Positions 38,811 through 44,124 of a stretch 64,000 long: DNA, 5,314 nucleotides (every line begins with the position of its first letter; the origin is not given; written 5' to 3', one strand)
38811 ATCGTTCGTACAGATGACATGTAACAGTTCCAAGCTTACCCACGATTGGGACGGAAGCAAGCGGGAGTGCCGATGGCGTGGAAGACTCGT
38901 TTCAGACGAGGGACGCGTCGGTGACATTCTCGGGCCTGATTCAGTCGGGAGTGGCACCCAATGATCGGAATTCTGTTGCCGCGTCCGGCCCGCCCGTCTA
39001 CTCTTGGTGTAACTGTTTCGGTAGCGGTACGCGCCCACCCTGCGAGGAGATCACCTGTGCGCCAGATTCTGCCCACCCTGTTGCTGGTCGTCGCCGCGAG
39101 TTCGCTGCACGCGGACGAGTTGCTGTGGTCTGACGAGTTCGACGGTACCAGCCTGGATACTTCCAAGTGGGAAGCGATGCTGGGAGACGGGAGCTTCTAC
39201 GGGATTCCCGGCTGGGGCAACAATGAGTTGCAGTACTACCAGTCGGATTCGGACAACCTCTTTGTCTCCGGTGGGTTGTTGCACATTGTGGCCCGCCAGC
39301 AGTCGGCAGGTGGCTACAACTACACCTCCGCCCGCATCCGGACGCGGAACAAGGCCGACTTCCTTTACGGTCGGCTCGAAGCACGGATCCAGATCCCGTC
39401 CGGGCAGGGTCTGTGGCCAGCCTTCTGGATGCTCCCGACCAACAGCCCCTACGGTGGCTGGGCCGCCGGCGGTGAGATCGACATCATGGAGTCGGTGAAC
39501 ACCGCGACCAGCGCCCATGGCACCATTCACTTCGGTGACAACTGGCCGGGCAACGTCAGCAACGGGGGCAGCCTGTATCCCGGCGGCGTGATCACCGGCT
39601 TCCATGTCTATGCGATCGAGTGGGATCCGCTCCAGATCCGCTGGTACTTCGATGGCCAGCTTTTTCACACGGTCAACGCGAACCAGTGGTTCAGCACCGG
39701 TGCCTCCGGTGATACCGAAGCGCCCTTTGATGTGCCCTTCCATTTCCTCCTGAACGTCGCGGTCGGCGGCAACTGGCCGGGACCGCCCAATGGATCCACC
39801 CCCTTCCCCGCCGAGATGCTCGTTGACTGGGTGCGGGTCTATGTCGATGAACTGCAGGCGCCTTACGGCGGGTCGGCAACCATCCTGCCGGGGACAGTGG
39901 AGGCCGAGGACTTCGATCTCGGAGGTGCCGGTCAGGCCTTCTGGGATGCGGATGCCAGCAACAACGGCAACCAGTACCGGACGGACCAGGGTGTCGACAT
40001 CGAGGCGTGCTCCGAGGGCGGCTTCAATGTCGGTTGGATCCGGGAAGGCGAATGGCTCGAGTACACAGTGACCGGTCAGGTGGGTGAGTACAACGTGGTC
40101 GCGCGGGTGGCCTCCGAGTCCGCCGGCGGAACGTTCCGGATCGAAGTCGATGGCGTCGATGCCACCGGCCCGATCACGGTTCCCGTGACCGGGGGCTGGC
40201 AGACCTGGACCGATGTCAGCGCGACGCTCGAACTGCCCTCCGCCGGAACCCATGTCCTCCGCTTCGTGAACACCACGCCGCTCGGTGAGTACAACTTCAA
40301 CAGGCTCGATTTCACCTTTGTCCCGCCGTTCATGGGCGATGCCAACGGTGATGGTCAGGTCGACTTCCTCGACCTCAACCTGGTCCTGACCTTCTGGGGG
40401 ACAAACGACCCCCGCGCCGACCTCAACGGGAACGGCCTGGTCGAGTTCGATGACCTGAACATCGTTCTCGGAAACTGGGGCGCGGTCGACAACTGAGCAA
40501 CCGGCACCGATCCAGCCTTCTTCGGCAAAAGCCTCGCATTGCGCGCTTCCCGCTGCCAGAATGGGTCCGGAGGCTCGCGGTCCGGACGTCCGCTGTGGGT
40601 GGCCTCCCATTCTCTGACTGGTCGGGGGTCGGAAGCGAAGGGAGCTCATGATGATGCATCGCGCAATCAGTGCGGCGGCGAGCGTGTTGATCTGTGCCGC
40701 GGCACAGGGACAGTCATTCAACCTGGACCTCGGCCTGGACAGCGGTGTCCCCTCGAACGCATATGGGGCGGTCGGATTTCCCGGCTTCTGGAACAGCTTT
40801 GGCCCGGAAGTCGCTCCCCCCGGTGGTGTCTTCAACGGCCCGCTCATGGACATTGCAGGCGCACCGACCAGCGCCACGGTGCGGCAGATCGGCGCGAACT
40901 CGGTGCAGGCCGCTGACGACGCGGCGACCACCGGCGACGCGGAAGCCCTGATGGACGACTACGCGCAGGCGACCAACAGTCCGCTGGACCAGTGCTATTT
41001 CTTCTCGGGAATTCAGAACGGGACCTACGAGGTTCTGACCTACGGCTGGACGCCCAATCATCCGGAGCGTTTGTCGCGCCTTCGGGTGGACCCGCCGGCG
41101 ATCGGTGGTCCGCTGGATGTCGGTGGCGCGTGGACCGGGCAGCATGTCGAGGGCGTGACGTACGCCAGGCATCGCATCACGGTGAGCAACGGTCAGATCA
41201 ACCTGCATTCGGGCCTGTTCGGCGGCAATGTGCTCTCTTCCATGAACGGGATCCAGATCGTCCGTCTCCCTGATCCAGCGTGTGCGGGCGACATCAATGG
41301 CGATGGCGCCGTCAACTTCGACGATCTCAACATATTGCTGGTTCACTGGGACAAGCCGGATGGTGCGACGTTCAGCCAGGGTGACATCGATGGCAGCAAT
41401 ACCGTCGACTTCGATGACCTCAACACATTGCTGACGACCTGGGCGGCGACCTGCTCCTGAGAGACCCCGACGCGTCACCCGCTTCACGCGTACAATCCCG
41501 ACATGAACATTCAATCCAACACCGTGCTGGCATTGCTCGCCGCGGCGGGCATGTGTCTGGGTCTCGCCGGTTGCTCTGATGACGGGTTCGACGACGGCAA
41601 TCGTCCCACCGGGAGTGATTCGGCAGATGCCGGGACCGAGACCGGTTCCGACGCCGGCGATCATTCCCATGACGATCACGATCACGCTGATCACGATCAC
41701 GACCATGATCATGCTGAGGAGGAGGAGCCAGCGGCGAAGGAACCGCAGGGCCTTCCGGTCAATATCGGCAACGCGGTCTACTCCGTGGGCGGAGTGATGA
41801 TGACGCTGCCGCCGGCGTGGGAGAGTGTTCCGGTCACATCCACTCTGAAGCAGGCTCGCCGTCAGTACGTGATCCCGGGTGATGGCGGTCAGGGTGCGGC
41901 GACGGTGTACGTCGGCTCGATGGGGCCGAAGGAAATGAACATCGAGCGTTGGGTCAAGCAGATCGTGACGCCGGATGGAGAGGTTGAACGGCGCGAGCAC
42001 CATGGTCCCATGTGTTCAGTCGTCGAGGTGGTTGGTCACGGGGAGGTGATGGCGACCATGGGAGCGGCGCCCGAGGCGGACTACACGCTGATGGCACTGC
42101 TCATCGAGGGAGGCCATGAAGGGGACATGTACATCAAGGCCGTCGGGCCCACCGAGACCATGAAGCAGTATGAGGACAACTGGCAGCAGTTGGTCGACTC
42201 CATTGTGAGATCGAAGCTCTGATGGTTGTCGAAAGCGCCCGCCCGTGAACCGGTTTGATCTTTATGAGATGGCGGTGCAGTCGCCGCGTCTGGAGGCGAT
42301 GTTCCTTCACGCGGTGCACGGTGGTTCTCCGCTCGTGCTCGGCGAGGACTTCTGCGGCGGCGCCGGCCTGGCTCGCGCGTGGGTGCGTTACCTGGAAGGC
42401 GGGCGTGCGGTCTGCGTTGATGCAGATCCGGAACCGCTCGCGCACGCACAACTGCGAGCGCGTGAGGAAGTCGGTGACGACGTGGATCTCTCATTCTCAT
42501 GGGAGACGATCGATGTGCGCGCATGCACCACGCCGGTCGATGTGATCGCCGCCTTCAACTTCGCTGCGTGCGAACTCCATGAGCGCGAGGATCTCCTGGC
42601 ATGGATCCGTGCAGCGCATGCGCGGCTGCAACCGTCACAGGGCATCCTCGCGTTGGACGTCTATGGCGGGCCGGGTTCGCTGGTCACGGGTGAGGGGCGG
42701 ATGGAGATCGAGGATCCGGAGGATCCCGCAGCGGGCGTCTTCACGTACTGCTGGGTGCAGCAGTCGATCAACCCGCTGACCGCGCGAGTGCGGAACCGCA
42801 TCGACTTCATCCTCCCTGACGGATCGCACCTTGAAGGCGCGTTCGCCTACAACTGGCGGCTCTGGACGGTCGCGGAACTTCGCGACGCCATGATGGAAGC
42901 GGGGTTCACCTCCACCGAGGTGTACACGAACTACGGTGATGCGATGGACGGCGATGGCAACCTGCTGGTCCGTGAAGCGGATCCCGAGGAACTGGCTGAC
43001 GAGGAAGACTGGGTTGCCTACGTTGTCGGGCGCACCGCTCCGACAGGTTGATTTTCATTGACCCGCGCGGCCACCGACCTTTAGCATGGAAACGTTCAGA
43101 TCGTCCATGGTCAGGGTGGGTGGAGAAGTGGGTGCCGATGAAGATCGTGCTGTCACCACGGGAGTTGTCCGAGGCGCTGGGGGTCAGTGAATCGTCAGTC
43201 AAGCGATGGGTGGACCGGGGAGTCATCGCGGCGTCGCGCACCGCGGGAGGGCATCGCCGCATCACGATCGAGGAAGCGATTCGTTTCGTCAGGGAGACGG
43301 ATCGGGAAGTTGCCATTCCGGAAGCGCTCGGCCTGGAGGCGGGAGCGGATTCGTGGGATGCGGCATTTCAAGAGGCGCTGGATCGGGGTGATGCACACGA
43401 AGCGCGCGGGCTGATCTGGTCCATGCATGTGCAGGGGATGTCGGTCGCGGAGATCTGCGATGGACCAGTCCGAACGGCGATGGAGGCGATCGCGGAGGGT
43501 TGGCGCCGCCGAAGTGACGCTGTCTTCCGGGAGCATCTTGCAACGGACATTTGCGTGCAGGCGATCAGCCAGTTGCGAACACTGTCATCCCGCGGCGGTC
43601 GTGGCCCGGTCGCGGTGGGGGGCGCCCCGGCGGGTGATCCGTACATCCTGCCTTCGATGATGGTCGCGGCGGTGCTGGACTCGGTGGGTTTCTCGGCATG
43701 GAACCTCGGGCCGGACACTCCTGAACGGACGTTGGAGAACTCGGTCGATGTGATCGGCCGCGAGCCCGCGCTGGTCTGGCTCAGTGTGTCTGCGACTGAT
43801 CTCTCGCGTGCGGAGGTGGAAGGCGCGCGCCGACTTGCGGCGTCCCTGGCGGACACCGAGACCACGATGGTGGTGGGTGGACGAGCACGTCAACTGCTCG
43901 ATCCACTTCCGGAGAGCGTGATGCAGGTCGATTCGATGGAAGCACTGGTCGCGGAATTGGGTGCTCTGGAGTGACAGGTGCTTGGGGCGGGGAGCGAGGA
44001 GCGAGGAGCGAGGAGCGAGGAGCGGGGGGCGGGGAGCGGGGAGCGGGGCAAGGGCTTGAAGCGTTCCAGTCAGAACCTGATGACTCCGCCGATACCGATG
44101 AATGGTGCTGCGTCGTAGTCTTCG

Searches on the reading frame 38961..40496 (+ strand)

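Call 38: search_protein_families(library=pfam, proteins=[window:38961-40496:+], max_evalue=0.001)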
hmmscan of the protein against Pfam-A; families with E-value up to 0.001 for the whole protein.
window:38961-40496:+ (511 aa): 4 families
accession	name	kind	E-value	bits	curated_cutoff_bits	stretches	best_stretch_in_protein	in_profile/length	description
PF03422.21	CBM_6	-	4.3e-25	88.9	28.9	1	338-451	4-123/125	Carbohydrate binding module (family 6)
PF00722.28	Glyco_hydro_16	-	1.5e-19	70.5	22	1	113-245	28-142/175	Glycosyl hydrolases family 16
PF03935.22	SKN1_KRE6_Sbg1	-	2.9e-14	52.8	30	2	47-159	112-223/501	Beta-glucan synthesis-associated protein SKN1/KRE6/Sbg1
PF18099.7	CBM_35_2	-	2.8e-11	43.9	23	1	345-435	5-100/112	Carbohydrate binding module (family 35)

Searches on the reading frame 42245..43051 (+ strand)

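Call 38: search_protein_families(library=pfam, proteins=[window:42245-43051:+], max_evalue=0.001)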
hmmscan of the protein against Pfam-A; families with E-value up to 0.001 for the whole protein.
window:42245-43051:+ (268 aa): 1 family
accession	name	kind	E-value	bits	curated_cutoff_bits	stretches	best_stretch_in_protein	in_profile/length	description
PF08242.18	Methyltransf_12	-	0.00017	22.7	30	1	37-130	5-94/98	Methyltransferase domain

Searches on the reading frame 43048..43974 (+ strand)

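Call 38: search_protein_families(library=pfam, proteins=[window:43048-43974:+], max_evalue=0.001)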
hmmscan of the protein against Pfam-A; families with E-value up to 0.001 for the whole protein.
window:43048-43974:+ (308 aa): 6 families
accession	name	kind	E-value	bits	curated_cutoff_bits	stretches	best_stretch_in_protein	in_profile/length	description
PF12728.13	HTH_17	-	2.7e-08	34.4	27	1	34-76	1-42/51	Helix-turn-helix domain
PF00376.29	MerR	-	4.1e-07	30.1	28.2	1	37-71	2-37/38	MerR family regulatory protein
PF02607.22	B12-binding_2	-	5.7e-06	26.9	23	1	106-176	4-73/74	B12 binding domain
PF13384.12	HTH_23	-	5.1e-05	23.4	24.6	0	35-57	18-40/50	Homeodomain-like domain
PF13411.12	MerR_1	-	8.9e-05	23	21.6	1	37-71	3-37/69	MerR HTH family regulatory protein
PF08281.18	Sigma70_r4_2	-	0.00071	19.6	25.7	0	35-58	27-50/54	Sigma-70, region 4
